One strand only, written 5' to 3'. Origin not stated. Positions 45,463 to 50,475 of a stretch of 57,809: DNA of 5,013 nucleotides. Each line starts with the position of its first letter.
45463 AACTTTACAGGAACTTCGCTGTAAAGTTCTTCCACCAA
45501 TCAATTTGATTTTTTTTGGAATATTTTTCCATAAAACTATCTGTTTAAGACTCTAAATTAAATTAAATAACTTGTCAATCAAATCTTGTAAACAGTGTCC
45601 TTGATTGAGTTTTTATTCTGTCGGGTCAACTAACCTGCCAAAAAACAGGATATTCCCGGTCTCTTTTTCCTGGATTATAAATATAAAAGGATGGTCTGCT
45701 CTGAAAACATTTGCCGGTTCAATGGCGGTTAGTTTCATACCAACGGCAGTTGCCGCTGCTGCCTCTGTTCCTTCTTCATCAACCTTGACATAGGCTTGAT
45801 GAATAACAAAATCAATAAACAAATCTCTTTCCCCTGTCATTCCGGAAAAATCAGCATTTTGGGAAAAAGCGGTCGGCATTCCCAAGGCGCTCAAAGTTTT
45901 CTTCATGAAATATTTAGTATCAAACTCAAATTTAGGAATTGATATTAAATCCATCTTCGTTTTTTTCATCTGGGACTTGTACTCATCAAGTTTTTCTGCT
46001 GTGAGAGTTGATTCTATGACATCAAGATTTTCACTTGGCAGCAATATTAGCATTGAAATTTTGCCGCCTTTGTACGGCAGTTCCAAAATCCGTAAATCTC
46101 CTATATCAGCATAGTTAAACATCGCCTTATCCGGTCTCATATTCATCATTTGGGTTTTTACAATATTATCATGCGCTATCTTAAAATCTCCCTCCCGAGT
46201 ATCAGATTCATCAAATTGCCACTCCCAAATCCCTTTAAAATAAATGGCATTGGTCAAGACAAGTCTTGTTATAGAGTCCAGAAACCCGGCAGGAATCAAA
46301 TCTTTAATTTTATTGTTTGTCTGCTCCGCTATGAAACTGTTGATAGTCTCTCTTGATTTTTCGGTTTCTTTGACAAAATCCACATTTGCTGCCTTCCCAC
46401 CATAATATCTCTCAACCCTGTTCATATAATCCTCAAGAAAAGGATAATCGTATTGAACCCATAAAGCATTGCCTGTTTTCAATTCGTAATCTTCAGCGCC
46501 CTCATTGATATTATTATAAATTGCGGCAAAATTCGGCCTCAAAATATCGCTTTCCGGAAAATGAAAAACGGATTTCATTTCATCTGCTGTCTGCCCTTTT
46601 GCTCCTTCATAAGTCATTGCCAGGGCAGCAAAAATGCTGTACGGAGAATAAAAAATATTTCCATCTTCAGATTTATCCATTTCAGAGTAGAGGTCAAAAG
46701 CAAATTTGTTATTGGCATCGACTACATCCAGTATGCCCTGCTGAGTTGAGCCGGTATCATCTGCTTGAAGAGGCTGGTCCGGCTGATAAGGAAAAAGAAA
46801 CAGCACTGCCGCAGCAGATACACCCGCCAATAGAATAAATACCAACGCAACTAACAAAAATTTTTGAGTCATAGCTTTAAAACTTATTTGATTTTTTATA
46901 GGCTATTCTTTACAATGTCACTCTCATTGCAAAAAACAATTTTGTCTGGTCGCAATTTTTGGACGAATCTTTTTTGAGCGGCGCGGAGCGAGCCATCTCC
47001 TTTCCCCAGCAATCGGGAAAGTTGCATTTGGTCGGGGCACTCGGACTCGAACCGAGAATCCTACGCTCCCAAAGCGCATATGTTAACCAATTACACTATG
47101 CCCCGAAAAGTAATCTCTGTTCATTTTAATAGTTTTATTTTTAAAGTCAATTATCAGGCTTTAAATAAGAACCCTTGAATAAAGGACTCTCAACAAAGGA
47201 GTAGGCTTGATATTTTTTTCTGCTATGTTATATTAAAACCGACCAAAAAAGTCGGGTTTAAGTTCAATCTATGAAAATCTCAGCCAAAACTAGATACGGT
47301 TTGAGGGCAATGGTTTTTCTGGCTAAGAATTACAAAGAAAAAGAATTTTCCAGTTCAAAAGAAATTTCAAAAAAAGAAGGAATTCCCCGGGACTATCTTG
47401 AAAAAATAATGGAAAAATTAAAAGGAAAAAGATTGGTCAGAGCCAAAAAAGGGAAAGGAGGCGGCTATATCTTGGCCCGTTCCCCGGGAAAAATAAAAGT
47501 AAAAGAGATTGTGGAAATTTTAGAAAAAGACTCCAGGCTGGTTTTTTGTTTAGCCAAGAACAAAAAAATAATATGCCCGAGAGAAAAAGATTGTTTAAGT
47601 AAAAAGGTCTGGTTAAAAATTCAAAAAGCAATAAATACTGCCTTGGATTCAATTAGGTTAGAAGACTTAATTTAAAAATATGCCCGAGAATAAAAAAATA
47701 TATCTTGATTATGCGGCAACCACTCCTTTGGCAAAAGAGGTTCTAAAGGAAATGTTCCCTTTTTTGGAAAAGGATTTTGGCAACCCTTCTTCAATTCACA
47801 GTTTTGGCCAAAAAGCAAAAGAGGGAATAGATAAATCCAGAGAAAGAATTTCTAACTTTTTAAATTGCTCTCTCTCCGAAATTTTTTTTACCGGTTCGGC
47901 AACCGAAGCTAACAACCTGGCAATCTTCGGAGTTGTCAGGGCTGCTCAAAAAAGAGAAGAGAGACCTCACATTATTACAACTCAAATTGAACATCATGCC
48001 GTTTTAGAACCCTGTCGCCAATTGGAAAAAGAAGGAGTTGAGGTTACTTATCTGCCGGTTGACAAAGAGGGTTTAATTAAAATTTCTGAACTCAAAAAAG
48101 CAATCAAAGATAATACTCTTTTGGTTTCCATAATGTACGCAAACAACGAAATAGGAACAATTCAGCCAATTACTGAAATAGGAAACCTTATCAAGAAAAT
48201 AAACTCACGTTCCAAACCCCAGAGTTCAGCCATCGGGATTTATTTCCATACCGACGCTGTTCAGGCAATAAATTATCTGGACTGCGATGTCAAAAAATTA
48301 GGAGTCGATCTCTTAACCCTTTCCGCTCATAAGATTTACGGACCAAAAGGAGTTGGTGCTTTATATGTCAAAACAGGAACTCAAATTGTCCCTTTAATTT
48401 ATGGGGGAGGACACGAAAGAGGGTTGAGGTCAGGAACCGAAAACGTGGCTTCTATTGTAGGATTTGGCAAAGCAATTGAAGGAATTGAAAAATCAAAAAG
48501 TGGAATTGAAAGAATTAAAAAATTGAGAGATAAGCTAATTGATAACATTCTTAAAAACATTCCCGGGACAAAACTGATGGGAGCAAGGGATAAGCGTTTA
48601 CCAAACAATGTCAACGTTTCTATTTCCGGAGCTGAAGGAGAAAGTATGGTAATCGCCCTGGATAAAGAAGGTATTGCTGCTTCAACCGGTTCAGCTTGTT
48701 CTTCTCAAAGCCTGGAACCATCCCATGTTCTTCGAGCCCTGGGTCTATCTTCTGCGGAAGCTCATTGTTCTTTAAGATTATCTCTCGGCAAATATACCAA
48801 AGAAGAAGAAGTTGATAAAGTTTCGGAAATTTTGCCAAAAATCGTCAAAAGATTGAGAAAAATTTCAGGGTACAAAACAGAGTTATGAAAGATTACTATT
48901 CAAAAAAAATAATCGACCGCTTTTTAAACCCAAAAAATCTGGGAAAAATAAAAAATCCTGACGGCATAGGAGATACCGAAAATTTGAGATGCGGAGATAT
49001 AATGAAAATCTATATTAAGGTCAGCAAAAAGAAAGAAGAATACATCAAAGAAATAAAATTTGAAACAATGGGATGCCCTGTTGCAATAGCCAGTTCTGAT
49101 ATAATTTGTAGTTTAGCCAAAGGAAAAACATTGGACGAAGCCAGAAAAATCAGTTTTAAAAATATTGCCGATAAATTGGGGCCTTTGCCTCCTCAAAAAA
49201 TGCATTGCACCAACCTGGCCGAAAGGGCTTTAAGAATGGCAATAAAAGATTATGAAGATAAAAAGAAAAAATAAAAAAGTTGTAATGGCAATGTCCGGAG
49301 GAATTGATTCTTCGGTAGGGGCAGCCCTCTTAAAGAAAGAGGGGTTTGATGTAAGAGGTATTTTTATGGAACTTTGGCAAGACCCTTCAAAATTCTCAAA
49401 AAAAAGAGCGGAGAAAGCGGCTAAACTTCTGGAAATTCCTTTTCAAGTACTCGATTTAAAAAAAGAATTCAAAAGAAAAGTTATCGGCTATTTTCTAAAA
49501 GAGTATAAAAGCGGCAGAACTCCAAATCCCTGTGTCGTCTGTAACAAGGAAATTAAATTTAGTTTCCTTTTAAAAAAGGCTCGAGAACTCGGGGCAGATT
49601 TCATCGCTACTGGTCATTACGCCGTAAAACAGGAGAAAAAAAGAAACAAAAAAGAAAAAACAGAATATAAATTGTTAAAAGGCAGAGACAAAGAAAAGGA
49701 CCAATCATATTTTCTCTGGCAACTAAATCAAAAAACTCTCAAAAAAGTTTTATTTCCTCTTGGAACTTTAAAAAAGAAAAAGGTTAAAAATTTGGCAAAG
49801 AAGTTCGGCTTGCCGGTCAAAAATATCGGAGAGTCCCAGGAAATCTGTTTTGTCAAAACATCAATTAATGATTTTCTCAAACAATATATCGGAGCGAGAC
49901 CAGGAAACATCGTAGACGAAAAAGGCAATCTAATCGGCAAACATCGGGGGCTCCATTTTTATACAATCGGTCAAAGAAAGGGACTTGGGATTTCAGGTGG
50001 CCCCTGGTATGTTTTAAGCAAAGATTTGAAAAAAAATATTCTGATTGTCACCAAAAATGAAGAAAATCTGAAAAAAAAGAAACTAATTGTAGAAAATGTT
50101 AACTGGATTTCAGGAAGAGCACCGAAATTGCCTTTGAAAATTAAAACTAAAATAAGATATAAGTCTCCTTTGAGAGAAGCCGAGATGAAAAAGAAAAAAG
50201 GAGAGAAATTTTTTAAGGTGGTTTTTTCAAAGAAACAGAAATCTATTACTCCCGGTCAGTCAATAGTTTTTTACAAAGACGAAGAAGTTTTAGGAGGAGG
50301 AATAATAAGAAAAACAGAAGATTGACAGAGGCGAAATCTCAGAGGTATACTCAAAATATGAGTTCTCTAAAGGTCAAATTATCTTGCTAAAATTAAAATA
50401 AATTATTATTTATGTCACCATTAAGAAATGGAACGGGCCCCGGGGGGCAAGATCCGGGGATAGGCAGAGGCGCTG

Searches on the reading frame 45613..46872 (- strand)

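Call 5: search_protein_families(library=pfam, proteins=[window:45613-46872:-], max_evalue=5)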
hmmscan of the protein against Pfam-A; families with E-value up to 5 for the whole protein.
window:45613-46872:- (419 aa): 1 family
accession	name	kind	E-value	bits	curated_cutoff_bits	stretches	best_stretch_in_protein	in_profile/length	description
PF00079.25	Serpin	-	1.7e-118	396.5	27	1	53-417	2-370/370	Serpin (serine protease inhibitor)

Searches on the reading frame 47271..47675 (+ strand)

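Call 5: search_protein_families(library=pfam, proteins=[window:47271-47675:+], max_evalue=5)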
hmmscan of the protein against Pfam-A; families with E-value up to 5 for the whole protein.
window:47271-47675:+ (134 aa): 6 families
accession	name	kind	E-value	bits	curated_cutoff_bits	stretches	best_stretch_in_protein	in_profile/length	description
PF02082.26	Rrf2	-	6.6e-37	127.1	30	1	3-134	1-130/132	Iron-dependent Transcriptional regulator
PF01978.25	TrmB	-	0.0096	16.2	25.6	1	27-62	23-58/68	Sugar-specific transcriptional regulator TrmB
PF03444.21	HrcA_DNA-bdg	-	0.019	15.1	21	1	21-67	17-64/79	Winged helix-turn-helix transcription repressor, HrcA DNA-binding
PF02002.24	TFIIE_alpha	-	0.042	14.2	22.9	1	29-88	30-89/105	TFIIE alpha subunit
PF24240.1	DUF7448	-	0.16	12.8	27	1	76-124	4-41/104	Domain of unknown function (DUF7448)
PF19141.5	DUF5824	-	0.22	12.2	25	1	15-49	48-80/127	Family of unknown function (DUF5824)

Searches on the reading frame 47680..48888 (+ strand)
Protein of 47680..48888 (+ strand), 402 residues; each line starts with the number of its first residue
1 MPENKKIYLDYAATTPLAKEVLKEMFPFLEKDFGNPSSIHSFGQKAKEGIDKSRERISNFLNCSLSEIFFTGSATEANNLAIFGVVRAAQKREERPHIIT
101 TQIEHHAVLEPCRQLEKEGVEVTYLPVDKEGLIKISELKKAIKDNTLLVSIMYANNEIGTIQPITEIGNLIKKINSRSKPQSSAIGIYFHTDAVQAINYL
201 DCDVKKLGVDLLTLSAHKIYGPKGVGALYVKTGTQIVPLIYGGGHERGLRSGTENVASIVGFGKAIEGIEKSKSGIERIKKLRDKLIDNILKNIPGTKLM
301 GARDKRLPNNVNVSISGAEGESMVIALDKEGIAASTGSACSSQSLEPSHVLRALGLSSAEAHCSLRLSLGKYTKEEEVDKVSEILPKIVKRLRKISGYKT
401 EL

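Call 5: search_protein_families(library=pfam, proteins=[window:47680-48888:+], max_evalue=5)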
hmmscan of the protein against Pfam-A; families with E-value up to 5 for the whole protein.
window:47680-48888:+ (402 aa): 4 families
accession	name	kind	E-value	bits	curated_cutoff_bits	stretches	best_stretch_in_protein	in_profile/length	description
PF00266.25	Aminotran_5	-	8.6e-86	288.7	21.5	1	7-381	1-371/371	Aminotransferase class-V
PF01212.27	Beta_elim_lyase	-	0.0031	17.3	27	1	68-218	50-199/288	Beta-eliminating lyase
PF08803.17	ydhR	-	0.1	13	27.1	1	162-205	25-68/96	Putative mono-oxygenase ydhR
PF24252.1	CdrL_M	-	0.14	12.9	27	1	279-328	10-62/77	CdrL-like, middle region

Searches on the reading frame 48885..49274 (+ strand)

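Call 5: search_protein_families(library=pfam, proteins=[window:48885-49274:+], max_evalue=5)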
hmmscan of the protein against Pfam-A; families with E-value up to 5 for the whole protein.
window:48885-49274:+ (129 aa): 2 families
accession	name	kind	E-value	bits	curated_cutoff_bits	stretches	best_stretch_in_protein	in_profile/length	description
PF01592.21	NifU_N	-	2.1e-40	138.3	22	1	5-128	2-125/127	NifU-like N terminal domain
PF04564.21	U-box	-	0.17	12.5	21.4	1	51-74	3-26/73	U-box domain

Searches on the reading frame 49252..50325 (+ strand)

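Call 5: search_protein_families(library=pfam, proteins=[window:49252-50325:+], max_evalue=5)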
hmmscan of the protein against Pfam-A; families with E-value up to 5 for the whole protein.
window:49252-50325:+ (357 aa): 10 families
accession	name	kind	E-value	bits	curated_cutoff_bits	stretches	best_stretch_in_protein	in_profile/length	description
PF03054.22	tRNA_Me_trans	-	1.5e-69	234.2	20.6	1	8-202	1-201/202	tRNA methyl transferase HUP domain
PF20259.3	tRNA_Me_trans_M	-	8.4e-25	86.6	27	1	206-267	1-65/66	tRNA methyl transferase PRC-barrel domain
PF20258.4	tRNA_Me_trans_C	-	3.4e-21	75.8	20.6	1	276-352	2-77/77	Aminomethyltransferase beta-barrel domain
PF02540.23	NAD_synthase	-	9.4e-08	31.9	21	1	5-72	16-84/242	NAD synthase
PF00764.25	Arginosuc_synth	-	8.6e-07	29.6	27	1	9-78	1-70/162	Arginosuccinate synthase N-terminal HUP domain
PF06508.19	QueC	-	1.8e-06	28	22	1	9-190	1-178/210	Queuosine biosynthesis protein QueC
PF02568.20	ThiI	-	8.7e-06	25.9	20.5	1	8-61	4-57/197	Thiamine biosynthesis protein (ThiI)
PF24167.1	DUF7411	-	1.2e-05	25.5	28.7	1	9-81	2-70/194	Family of unknown function (DUF7411)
PF01507.26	PAPS_reduct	-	8.2e-05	23.1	22.5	1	10-191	2-158/175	Phosphoadenosine phosphosulfate reductase domain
PF01171.26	ATP_bind_3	-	0.019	15.1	27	1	9-187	1-161/182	PP-loop family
